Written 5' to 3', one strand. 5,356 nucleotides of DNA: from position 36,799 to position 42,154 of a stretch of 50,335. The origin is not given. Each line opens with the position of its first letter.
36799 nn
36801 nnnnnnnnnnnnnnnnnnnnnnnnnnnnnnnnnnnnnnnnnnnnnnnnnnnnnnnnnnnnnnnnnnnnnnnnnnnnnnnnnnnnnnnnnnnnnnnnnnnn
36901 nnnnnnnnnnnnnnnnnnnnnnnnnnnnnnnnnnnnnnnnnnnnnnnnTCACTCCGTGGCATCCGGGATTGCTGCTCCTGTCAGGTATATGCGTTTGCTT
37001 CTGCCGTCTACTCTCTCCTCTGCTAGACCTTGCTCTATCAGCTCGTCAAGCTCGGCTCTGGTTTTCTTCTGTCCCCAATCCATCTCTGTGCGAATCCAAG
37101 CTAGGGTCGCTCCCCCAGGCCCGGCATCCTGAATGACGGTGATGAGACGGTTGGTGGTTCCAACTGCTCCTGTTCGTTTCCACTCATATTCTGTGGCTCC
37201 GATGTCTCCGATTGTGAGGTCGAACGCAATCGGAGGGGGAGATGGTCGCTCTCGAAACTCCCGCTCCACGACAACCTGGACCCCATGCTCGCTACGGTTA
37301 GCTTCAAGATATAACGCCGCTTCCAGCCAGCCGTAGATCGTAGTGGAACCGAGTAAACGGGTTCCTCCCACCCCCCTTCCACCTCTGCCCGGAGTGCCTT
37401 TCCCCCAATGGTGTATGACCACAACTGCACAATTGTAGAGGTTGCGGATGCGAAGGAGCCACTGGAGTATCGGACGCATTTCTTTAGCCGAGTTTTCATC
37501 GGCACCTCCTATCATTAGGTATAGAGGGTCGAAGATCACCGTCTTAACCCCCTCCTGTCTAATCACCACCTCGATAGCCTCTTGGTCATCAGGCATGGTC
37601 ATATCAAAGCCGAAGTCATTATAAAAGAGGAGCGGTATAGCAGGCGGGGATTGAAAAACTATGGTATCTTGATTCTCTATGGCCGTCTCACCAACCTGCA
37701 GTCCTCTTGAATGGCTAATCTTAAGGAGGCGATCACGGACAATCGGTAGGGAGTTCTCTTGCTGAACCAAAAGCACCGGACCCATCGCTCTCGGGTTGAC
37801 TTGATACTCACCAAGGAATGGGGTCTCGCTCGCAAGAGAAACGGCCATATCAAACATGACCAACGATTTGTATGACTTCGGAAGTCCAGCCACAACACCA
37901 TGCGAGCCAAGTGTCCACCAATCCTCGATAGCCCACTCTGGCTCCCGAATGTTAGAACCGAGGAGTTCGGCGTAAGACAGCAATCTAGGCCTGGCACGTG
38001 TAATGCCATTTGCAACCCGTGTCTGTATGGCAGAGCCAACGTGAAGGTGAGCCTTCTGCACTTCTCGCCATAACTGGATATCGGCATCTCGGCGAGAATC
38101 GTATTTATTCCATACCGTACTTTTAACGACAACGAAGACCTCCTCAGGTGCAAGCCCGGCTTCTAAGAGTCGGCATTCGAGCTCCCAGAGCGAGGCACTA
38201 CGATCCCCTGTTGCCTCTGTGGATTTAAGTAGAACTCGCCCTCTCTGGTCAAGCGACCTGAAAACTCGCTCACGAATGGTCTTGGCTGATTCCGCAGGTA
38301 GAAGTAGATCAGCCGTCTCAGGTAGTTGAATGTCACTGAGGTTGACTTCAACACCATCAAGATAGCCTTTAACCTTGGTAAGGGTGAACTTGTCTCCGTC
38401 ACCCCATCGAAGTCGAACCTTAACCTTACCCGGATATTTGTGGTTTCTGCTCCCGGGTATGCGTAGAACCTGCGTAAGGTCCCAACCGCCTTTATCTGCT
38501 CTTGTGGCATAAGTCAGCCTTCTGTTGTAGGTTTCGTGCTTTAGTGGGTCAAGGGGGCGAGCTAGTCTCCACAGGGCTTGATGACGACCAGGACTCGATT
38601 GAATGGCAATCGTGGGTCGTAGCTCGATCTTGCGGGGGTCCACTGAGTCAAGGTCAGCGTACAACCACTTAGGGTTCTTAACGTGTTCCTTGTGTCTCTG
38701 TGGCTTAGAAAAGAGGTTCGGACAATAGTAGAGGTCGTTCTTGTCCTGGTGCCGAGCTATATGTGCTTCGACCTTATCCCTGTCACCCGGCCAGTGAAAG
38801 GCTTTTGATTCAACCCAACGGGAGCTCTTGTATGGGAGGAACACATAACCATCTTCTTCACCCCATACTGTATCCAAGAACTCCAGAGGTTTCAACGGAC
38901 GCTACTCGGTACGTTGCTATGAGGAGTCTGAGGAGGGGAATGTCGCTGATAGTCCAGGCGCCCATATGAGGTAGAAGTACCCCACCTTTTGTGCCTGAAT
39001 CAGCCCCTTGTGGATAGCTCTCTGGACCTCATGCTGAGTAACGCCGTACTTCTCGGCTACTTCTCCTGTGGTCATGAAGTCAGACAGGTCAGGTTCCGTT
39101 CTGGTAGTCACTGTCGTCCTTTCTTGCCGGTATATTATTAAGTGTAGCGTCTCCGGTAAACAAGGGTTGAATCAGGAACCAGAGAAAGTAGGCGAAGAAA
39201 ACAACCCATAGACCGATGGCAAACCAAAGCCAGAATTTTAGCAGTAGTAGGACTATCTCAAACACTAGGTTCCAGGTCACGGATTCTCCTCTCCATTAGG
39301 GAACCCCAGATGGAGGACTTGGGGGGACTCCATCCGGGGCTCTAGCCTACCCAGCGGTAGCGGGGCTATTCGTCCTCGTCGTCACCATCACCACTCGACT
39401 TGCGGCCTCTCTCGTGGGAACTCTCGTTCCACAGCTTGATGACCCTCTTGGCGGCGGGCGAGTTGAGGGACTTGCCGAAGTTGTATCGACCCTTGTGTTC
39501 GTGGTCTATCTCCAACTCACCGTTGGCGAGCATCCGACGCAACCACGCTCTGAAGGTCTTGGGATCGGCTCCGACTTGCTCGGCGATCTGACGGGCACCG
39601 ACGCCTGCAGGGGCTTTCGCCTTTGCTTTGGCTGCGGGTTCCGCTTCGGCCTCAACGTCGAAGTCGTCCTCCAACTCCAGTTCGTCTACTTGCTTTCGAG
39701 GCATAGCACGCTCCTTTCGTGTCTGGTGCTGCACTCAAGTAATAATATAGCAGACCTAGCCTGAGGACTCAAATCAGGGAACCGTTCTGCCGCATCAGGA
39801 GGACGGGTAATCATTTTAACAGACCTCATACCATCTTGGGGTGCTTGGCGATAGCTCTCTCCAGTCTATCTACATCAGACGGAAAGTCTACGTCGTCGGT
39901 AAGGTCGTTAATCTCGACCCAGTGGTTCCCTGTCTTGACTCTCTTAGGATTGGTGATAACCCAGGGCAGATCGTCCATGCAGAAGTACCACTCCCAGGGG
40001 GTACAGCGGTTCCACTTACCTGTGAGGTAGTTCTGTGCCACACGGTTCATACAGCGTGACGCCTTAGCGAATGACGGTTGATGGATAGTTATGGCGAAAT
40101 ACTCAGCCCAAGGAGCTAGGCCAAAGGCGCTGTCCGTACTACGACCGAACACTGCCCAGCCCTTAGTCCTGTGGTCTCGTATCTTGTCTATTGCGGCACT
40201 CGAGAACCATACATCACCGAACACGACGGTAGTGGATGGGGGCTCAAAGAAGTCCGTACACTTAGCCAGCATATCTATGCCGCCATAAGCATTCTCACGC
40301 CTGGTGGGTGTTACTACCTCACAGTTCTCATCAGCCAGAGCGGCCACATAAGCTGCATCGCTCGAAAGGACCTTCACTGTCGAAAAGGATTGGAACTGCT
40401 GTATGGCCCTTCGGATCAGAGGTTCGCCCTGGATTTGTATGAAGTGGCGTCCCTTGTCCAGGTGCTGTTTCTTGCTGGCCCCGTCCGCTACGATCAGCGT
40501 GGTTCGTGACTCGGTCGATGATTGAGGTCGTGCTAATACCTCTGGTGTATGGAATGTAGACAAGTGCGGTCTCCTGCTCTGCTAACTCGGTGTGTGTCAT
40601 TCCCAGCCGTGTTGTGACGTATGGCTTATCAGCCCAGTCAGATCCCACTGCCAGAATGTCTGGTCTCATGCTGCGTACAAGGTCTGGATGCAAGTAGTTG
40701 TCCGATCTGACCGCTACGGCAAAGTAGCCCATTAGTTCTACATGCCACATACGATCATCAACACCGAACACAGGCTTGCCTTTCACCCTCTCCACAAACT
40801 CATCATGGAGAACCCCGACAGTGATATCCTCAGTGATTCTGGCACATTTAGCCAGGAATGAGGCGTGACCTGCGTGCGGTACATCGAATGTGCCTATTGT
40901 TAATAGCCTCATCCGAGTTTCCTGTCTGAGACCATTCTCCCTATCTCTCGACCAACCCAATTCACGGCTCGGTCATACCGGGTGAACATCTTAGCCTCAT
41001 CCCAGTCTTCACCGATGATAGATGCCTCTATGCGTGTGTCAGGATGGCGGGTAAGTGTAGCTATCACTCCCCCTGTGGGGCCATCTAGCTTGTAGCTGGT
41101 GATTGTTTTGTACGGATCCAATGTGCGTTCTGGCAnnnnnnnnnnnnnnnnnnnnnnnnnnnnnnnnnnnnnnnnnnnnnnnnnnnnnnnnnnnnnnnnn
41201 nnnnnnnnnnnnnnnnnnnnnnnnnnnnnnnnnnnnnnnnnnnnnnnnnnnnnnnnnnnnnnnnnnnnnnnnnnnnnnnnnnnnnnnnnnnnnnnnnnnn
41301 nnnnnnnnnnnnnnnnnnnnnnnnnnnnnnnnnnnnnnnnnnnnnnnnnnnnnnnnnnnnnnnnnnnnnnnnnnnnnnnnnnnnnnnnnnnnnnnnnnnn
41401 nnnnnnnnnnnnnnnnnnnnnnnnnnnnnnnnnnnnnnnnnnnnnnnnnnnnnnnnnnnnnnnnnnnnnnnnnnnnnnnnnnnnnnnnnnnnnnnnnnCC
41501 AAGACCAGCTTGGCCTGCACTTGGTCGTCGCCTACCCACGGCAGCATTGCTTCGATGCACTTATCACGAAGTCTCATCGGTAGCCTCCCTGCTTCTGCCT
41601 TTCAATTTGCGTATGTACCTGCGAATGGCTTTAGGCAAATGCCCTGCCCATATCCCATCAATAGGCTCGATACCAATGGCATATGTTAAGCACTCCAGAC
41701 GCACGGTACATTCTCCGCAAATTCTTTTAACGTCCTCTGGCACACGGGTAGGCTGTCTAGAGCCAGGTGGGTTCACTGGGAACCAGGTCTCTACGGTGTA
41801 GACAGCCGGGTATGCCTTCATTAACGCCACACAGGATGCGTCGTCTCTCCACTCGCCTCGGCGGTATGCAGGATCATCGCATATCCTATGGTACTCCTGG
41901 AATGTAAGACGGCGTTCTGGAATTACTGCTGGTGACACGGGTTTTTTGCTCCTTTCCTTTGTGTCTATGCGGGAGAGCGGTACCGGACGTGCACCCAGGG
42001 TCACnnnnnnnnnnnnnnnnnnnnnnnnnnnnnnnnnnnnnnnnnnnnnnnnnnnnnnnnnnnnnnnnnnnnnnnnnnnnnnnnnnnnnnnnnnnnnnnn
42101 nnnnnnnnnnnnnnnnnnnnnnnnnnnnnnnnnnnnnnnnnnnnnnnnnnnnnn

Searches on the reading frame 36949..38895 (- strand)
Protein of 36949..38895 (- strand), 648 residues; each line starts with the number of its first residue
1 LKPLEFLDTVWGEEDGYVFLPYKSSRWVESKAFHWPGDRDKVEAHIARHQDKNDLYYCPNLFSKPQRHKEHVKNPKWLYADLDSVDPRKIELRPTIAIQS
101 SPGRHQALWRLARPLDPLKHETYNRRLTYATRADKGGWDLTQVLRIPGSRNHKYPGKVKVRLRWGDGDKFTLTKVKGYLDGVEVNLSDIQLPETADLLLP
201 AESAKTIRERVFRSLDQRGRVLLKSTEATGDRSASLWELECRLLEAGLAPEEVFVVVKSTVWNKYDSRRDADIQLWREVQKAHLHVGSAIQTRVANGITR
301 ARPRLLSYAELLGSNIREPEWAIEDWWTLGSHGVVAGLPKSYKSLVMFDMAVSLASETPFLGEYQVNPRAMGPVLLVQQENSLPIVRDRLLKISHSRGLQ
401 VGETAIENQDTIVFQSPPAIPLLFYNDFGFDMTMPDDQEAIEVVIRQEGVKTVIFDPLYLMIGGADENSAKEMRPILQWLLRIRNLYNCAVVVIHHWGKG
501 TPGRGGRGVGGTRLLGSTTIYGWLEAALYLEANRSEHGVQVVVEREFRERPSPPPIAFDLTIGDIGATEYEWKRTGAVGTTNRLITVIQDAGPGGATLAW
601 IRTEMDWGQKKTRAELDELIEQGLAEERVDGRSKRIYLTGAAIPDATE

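Call 45: search_protein_families(library=pfam, proteins=[window:36949-38895:-], max_evalue=0.01)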
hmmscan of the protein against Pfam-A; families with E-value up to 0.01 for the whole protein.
window:36949-38895:- (648 aa): 2 families
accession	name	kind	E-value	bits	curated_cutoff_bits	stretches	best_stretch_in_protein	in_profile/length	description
PF13481.12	AAA_25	-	5.7e-31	108.1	27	1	308-500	12-193/195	AAA domain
PF16793.10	RepB_primase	-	5.6e-09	36.6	24.3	1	89-169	75-168/186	RepB DNA-primase N-terminal domain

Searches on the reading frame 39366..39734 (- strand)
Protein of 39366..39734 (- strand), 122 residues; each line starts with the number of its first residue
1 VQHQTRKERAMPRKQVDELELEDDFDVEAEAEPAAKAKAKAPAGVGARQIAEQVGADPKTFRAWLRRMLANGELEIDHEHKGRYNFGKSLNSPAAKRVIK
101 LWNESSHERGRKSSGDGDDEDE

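Call 45: search_protein_families(library=pfam, proteins=[window:39366-39734:-], max_evalue=0.01)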
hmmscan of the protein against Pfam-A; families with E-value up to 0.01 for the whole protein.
window:39366-39734:- (122 aa): 3 families
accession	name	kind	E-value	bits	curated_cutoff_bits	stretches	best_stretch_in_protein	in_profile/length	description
PF13551.12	HTH_29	-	5.2e-06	26.9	28.1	1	43-84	10-53/64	Winged helix-turn helix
PF13518.12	HTH_28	-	0.00025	21.5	25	1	43-74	11-42/52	Helix-turn-helix domain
PF13384.12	HTH_23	-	0.00028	21.1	24.6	1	43-72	16-45/50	Homeodomain-like domain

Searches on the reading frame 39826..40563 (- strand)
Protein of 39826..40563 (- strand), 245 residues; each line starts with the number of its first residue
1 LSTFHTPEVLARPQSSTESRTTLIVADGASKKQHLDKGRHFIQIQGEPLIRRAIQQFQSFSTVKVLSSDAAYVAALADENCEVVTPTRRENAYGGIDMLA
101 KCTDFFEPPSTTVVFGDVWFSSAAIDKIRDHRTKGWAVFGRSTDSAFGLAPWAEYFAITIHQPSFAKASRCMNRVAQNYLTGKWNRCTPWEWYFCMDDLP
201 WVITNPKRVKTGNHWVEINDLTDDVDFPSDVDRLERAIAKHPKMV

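Call 45: search_protein_families(library=pfam, proteins=[window:39826-40563:-], max_evalue=0.01)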
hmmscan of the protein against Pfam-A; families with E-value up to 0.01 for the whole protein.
window:39826-40563:- (245 aa): 2 families
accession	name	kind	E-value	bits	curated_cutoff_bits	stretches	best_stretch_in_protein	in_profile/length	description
PF12804.13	NTP_transf_3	-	0.00011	22.9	27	1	24-139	3-120/160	MobA-like NTP transferase domain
PF01128.25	IspD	-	0.009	16.2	27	0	23-65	4-46/221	2-C-methyl-D-erythritol 4-phosphate cytidylyltransferase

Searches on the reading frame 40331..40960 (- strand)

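Call 46: search_protein_families(library=pfam, proteins=[window:40331-40960:-], max_evalue=0.01)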
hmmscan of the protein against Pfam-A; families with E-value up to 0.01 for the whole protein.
window:40331-40960:- (209 aa): 2 families
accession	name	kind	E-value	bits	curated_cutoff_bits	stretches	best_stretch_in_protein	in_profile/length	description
PF01467.32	CTP_transf_like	-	1.7e-16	61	21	1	20-150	1-133/133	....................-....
PF06574.18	FAD_syn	-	0.003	17.8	27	0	14-44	4-34/158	FAD synthetase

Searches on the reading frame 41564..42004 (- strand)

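Call 46: search_protein_families(library=pfam, proteins=[window:41564-42004:-], max_evalue=0.01)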
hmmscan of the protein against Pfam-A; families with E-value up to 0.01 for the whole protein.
window:41564-42004:- (146 aa): 1 family
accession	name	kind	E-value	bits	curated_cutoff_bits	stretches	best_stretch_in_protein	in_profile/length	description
PF02467.21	Whib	-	1.3e-07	32.5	23.6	1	52-122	1-57/65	Transcription factor WhiB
